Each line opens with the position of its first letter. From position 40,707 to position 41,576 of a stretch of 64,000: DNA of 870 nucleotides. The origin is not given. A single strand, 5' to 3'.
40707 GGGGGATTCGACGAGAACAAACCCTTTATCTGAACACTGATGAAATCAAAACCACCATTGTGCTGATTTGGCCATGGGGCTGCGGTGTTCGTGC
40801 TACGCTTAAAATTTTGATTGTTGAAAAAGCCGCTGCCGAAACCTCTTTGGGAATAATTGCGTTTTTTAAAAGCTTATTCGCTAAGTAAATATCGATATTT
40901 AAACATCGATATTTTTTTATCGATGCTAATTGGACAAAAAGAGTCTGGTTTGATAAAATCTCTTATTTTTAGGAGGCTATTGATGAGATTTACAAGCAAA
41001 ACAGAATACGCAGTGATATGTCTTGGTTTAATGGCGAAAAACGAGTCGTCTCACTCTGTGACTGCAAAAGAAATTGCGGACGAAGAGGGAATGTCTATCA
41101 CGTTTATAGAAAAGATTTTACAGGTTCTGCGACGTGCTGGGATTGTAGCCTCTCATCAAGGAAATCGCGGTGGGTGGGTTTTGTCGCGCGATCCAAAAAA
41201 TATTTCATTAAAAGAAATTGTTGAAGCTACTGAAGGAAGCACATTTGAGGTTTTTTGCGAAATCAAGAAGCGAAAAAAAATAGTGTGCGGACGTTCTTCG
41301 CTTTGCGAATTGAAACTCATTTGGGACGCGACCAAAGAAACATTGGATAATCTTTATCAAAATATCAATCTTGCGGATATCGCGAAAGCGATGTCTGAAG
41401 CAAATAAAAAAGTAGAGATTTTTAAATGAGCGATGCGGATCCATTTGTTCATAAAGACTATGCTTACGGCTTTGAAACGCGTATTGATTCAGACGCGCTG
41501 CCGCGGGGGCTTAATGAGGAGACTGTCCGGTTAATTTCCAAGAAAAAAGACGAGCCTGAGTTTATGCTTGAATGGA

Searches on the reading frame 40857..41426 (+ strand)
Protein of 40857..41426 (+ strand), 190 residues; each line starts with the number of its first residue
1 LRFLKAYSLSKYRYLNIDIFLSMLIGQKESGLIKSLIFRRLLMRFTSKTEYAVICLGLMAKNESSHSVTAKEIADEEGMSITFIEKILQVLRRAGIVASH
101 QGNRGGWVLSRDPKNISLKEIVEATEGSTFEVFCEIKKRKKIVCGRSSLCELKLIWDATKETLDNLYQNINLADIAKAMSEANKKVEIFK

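Call 64: search_protein_families(library=pfam, proteins=[window:40857-41426:+], max_evalue=0.01)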
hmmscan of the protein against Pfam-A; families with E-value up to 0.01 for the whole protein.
window:40857-41426:+ (190 aa): 4 families
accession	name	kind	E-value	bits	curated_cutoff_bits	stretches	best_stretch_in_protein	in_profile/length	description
PF02082.26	Rrf2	-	4.2e-32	111.5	30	1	46-177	2-131/132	Iron-dependent Transcriptional regulator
PF03444.21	HrcA_DNA-bdg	-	0.0019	18.3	21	1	61-108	17-64/79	Winged helix-turn-helix transcription repressor, HrcA DNA-binding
PF08100.18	Dimerisation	-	0.0062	16.8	25.6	0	52-103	24-76/93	O-methyltransferase dimerisation domain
PF01978.25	TrmB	-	0.0078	16.5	25.6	0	66-103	21-58/68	Sugar-specific transcriptional regulator TrmB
